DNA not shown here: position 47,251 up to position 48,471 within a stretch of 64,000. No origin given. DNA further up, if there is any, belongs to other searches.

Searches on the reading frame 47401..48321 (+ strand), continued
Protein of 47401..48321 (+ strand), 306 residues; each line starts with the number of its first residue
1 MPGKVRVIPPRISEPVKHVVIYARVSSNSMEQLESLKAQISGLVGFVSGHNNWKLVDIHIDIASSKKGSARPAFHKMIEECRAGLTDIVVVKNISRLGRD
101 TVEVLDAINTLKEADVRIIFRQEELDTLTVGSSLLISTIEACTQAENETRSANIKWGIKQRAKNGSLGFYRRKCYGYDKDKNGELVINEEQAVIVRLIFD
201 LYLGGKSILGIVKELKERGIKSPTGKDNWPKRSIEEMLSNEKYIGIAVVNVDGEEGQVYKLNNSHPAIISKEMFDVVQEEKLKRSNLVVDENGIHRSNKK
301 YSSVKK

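Call 42: find_encoding_contigs(protein=P0024, flank=8000, max_places=3)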
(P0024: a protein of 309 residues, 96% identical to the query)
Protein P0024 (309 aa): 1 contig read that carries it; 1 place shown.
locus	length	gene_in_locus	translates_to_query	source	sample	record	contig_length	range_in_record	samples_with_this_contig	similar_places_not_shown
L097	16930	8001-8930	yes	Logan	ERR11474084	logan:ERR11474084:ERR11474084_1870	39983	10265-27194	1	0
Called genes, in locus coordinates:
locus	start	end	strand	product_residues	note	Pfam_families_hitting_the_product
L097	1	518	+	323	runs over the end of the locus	PF01244:Peptidase_M19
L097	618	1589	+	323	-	PF01244:Peptidase_M19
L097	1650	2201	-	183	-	PF13560:HTH_31 (weak), PF01381:HTH_3, PF02311:AraC_binding (weak), PF07883:Cupin_2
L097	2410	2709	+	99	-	PF01985:CRS1_YhbY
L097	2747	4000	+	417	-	PF01467:CTP_transf_like, PF01966:HD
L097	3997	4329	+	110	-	PF02410:RsfS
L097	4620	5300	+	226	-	PF01259:SAICAR_synt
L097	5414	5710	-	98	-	-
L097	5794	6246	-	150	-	PF00575:S1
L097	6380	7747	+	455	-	PF05958:tRNA_U5-meth_tr, PF05175:MTS, PF01728:FtsJ (weak), PF03602:Cons_hypoth95 (weak), PF06325:PrmA (weak), PF13649:Methyltransf_25, PF13847:Methyltransf_31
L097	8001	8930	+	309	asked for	PF00239:Resolvase, PF07508:Recombinase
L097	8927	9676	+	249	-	-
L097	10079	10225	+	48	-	-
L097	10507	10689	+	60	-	-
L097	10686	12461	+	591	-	PF00145:DNA_methylase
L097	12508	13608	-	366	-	PF09566:RE_SacI_N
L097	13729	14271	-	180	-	PF00730:HhH-GPD (weak)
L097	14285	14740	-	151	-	PF00293:NUDIX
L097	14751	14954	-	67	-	PF13443:HTH_26, PF01381:HTH_3 (weak)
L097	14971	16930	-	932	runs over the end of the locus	PF09848:SLFN-g3_helicase (faint), PF13245:AAA_19, PF13604:AAA_30, PF01443:Viral_helicase1, PF13538:UvrD_C_2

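Call 43: find_encoding_contigs(protein=P0030, flank=8000, max_places=3)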
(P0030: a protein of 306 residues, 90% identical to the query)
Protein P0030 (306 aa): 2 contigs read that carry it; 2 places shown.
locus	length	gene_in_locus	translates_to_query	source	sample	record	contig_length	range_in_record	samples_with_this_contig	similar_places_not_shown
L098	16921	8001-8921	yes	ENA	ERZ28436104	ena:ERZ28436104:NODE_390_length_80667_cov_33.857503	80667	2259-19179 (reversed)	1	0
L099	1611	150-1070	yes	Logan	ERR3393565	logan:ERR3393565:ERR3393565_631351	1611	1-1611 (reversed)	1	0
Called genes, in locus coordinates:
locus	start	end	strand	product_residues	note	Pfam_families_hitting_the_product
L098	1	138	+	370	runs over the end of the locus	PF03462:PCRF, PF00472:RF-1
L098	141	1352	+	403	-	PF01676:Metalloenzyme, PF10143:PhosphMutase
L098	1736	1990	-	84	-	PF12637:TSCPD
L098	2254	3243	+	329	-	PF07261:DnaB_2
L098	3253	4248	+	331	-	PF00308:Bac_DnaA, PF01695:IstB_IS21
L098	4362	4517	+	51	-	PF00301:Rubredoxin, PF21349:RUBY_RBDX (faint)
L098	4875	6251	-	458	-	PF01225:Mur_ligase, PF08245:Mur_ligase_M, PF02875:Mur_ligase_C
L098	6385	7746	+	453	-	PF01938:TRAM, PF05958:tRNA_U5-meth_tr, PF03602:Cons_hypoth95, PF05175:MTS (weak), PF09445:Methyltransf_15, PF13649:Methyltransf_25 (weak), PF13847:Methyltransf_31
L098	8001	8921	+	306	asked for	PF00239:Resolvase, PF07508:Recombinase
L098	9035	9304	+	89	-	-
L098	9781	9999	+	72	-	PF13443:HTH_26, PF01381:HTH_3 (weak)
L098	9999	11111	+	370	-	PF00145:DNA_methylase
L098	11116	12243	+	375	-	PF00145:DNA_methylase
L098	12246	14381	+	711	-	PF07728:AAA_5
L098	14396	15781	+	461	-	PF09563:RE_LlaJI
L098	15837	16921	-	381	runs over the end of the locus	PF11706:zf-CGNR (weak)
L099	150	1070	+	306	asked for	PF00239:Resolvase, PF07508:Recombinase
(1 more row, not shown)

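Call 52: search_solved_structures(query=window:47401-48321:+, max_evalue=0.001, show_alignments=1)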
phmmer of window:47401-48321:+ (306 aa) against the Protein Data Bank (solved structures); distinct sequences matched with E-value up to 0.001: 12.
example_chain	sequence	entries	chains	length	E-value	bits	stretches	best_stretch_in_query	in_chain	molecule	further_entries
3g13_A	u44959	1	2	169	2.9e-26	95.6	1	18-169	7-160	Putative conjugative transposon recombinase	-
3guv_A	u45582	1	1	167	1.1e-10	44.5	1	19-166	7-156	Site-specific recombinase, resolvase family protein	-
9dxh_A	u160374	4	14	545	1.6e-09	40.7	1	58-275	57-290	Resolvase homolog YokA | Site-specific recombinase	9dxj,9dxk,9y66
9dxd_A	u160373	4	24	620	2.2e-09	40.2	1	58-275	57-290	Resolvase homolog YokA,SPbeta prophage-derived uncharacterized protein YotN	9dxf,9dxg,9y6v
3bvp_A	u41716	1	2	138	6.6e-08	35.4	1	17-148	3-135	TP901-1 Integrase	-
2gm4_A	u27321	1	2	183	8.3e-06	28.5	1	83-165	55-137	Transposon gamma-delta resolvase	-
6dgc_A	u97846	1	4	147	9e-06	28.4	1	19-136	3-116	ISC1926 TnpA C-terminal catalytic domain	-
1zr2_A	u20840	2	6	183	0.00025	23.6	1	83-165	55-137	Transposon gamma-delta resolvase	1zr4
5cy1_A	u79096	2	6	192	0.00038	23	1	85-190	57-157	Transposon Tn3 resolvase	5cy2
1gdt_A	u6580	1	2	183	0.0007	22.2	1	83-165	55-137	PROTEIN (GAMMA DELTA RESOLVASE)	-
4kis_A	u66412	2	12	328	0.0007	22.2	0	170-279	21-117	Putative integrase [Bacteriophage A118] | A118 serine integrase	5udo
6dnw_A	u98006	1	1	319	0.00071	22.2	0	170-279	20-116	Putative integrase [Bacteriophage A118]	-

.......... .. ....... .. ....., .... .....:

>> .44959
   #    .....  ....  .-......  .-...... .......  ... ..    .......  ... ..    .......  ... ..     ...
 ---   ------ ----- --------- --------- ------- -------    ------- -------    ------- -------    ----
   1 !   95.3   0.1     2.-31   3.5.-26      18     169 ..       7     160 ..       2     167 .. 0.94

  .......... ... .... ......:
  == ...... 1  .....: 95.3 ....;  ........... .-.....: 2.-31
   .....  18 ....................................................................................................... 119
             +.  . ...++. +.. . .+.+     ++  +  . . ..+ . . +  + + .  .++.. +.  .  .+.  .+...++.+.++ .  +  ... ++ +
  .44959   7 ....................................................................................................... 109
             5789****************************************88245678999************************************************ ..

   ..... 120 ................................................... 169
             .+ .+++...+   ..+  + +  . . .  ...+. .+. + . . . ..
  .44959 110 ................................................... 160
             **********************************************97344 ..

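Call 67: find_related_loci(query=window:47401-48321:+, collection=viral_contigs, flank=8000)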
Query window:47401-48321:+ (306 aa) in viral_contigs; peptide patterns used: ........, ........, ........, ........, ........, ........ (x = any residue, [..] = any of these).
6 stretches matched a pattern; 5 encode a relative of the query (tblastn E <= 1e-3); 5 distinct loci.
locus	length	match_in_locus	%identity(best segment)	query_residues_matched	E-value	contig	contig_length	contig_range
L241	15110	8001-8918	86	1-306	0e+0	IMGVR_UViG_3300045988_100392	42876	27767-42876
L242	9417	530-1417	86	1-296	1e-178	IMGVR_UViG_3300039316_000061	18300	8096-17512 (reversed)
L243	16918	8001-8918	83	1-306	2e-177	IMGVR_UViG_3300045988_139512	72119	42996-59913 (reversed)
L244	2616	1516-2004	86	1-163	3e-96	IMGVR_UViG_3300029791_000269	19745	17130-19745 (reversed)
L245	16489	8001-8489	83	1-163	2e-91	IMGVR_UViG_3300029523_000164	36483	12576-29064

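Call 84: search_protein_families(library=pfam, proteins=[L243:551-2542:+, L243:2888-4453:+, L243:4417-4878:+, L243:5129-6436:+, L243:6769-7503:+, L243:8953-9705:+, L241:3929-5059:+, L241:6319-7389:+], max_evalue=0.001)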
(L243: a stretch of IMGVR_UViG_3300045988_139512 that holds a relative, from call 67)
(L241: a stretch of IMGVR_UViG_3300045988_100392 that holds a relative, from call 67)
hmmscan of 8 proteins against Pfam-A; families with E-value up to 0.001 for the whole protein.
L243:551-2542:+ (663 aa): 1 family
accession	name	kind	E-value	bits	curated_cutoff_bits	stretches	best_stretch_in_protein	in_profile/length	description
PF00476.26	DNA_pol_A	-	1.2e-23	84.1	34.3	1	244-628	15-344/381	DNA polymerase family A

L243:2888-4453:+ (521 aa): 3 families
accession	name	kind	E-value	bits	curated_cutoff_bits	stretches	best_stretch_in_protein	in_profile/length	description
PF00239.26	Resolvase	-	1.8e-31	109.7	23.3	1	22-169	1-143/145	Resolvase, N terminal domain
PF07508.19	Recombinase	-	1.4e-24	86.7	21.1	1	191-296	1-102/102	Recombinase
PF13408.12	Zn_ribbon_recom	-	1.8e-13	51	25.3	1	315-373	2-57/58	Recombinase zinc beta ribbon domain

L243:4417-4878:+ (153 aa): 1 family
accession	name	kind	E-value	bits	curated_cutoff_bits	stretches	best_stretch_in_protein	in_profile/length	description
PF07508.19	Recombinase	-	0.00053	20.6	21.1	0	68-97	47-99/102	Recombinase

L243:5129-6436:+ (435 aa): 4 families
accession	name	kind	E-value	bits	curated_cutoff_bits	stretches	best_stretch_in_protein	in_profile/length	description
PF07508.19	Recombinase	-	2.3e-24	86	21.1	1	113-221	1-102/102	Recombinase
PF00239.26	Resolvase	-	3.1e-17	63.4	23.3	1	1-90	55-144/145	Resolvase, N terminal domain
PF13408.12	Zn_ribbon_recom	-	1.3e-12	48.3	25.3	1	241-301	2-58/58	Recombinase zinc beta ribbon domain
PF14287.11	DUF4368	-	0.00047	20.8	25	0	382-419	6-45/67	Domain of unknown function (DUF4368)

L243:6769-7503:+ (244 aa): 3 families
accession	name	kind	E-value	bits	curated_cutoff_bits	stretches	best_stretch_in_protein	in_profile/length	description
PF00398.26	RrnaAD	-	1.2e-64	218.4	24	1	1-239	1-261/263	Ribosomal RNA adenine dimethylase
PF13649.12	Methyltransf_25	-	3.8e-06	27.9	27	1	34-93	1-63/97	Methyltransferase domain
PF08241.18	Methyltransf_11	-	0.00022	22.2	21.2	1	36-92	2-58/95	Methyltransferase domain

L243:8953-9705:+ (250 aa): 0 families

L241:3929-5059:+ (376 aa): 1 family
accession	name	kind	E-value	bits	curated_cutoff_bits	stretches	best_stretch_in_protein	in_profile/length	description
PF00078.32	RVT_1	-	3.3e-16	60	29.6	1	69-289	5-204/205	Reverse transcriptase (RNA-dependent DNA polymerase)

L241:6319-7389:+ (356 aa): 1 family
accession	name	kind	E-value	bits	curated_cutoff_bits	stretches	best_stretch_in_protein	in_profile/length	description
PF01183.26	Glyco_hydro_25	-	9.2e-24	85.2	27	1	6-178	1-180/180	Glycosyl hydrolases family 25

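Call 89: search_dna_similar(query=window:47401-48318:+, collection=phages, mode=protein, max_rows=30, max_evalue=1e-30)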
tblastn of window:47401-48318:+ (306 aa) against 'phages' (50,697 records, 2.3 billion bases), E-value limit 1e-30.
Records with a match: 144; places in all: 303; records where one place covers at least 80% of the query: 144.
Best place of each record, by identity: <60% 144.
By first word of the organism name: Streptococcus 81; Bacteriophage 16; phage 11; Ruminococcus 4; Coprococcus 4; Lachnospiraceae 3; Oscillospiraceae 3; Blautia 3; Clostridium 2; Acutalibacteraceae 2; and 12 more.
By host as written in the record: - 28; Streptococcus suis 11; Coprococcus sp. 4; Ruminococcus sp. 3; Streptococcus pyogenes 3; Lachnospiraceae 3; Oscillospiraceae 3; Blautia sp. 3; and 77 more.
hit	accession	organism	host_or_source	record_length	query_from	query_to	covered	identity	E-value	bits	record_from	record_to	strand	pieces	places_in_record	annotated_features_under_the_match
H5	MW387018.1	Gardnerella phage vB_Gva_AB1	Gardnerella vaginalis P680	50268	7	293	94%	50.2%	1e-85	285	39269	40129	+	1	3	recombinase family protein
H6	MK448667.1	Streptococcus phage Javan105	Streptococcus constellatus C232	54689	19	303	93%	50.2%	1e-81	274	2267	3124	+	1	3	recombinase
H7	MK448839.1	Streptococcus phage Javan102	Streptococcus constellatus C1050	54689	19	303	93%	50.2%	1e-81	274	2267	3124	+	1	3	recombinase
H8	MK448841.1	Streptococcus phage Javan108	Streptococcus constellatus C818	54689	19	303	93%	50.2%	1e-81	274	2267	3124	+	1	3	recombinase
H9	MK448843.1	Streptococcus phage Javan112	Streptococcus constellatus SK1060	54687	19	303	93%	50.2%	1e-81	274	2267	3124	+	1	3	recombinase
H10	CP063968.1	Clostridium phage CWou-2020b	Clostridium botulinum BKT2873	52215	1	302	99%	36.8%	2e-51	187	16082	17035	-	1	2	recombinase family protein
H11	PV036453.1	Syntrophomonadaceae phage IMGVR 15540650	Syntrophomonadaceae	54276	1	294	96%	36.3%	2e-51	187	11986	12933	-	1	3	integrase | DNA invertase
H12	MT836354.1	Bacteriophage sp.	human fecal samples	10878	4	303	98%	35.2%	3e-46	172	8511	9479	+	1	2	record has no annotation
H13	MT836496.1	Bacteriophage sp.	human fecal samples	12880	4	288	93%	36.8%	1e-48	179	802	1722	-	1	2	record has no annotation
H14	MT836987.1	Bacteriophage sp.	human fecal samples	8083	2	287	93%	36.7%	5e-46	171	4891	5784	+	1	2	record has no annotation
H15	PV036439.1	Ruminococcus phage NatCom_28274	Ruminococcus sp.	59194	5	303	98%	34.7%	1e-47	176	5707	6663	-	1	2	hypothetical protein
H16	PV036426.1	Acutalibacteraceae phage NatCom_11578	Acutalibacteraceae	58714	3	287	93%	36.3%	7e-41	156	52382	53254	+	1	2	hypothetical protein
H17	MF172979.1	Erysipelothrix phage phi1605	Erysipelothrix rhusiopathiae ZJ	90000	1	303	99%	34.2%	6e-49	180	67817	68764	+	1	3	site-specific recombinase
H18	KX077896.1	Streptococcus phage phiJH1301-2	Streptococcus suis JH1301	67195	1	284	93%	36.3%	3e-50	184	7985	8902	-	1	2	site-specific recombinase | recombinase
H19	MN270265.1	Streptococcus phage phi-SsuFJSM8_rum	Streptococcus suis FJSM8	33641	1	285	93%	36.0%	1e-50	185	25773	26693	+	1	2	site-specific recombinase | integrase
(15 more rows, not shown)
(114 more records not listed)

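Call 90: get_annotated_region(hit=H6, flank=4000)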
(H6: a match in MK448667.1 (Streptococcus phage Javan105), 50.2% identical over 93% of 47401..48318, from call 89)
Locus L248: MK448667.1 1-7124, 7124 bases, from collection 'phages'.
description: Streptococcus phage Javan105, complete genome.
organism: Streptococcus phage Javan105 (NCBI taxid 2547977)
taxonomy: Viruses; Duplodnaviria; Heunggongvirae; Uroviricota; Caudoviricetes
host: Streptococcus constellatus C232; source: -; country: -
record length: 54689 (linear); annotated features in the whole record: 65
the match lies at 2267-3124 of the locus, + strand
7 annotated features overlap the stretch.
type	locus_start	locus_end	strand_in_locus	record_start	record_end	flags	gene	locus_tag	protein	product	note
CDS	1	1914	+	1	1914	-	-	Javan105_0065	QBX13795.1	integrase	integrase (Site-specific recombinase)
CDS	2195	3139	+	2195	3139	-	-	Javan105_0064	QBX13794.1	recombinase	-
CDS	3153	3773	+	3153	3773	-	-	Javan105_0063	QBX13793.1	hypothetical protein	FIG00672401: hypothetical protein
CDS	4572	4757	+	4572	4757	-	-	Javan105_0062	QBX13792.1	hypothetical protein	-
CDS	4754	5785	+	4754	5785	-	-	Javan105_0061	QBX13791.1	ulcer associated adenine specific DNA methyltransferase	-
CDS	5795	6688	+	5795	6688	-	-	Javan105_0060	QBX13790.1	DNA adenine methylase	-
CDS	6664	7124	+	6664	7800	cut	-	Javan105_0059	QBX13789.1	type II DNA modification methyltransferase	-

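Call 91: get_annotated_region(hit=H5, flank=4000)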
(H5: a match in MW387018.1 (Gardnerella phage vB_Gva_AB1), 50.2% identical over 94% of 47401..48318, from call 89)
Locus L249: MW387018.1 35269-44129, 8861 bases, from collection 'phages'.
description: Gardnerella phage vB_Gva_AB1, complete genome.
organism: Gardnerella phage vB_Gva_AB1 (NCBI taxid 2800706)
taxonomy: Viruses; Duplodnaviria; Heunggongvirae; Uroviricota; Caudoviricetes
host: Gardnerella vaginalis P680; source: bacteria isolated from woman's vagina; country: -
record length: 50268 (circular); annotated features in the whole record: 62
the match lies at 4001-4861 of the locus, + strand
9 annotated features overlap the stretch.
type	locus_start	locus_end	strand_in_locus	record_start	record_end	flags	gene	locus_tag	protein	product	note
CDS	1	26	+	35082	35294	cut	-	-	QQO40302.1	hypothetical protein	ORF46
CDS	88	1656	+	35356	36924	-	-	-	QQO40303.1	recombinase family protein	ORF47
CDS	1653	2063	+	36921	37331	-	-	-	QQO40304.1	hypothetical protein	ORF48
CDS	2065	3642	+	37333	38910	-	-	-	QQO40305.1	recombinase family protein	ORF49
CDS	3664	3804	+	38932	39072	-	-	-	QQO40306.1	hypothetical protein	ORF50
CDS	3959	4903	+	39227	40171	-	-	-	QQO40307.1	recombinase family protein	ORF51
CDS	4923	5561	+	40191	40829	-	-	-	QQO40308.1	hypothetical protein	ORF52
CDS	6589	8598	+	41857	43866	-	-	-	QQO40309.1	ATP-binding cassette domain-containing protein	ORF53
CDS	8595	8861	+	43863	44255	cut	-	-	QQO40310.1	hypothetical protein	ORF54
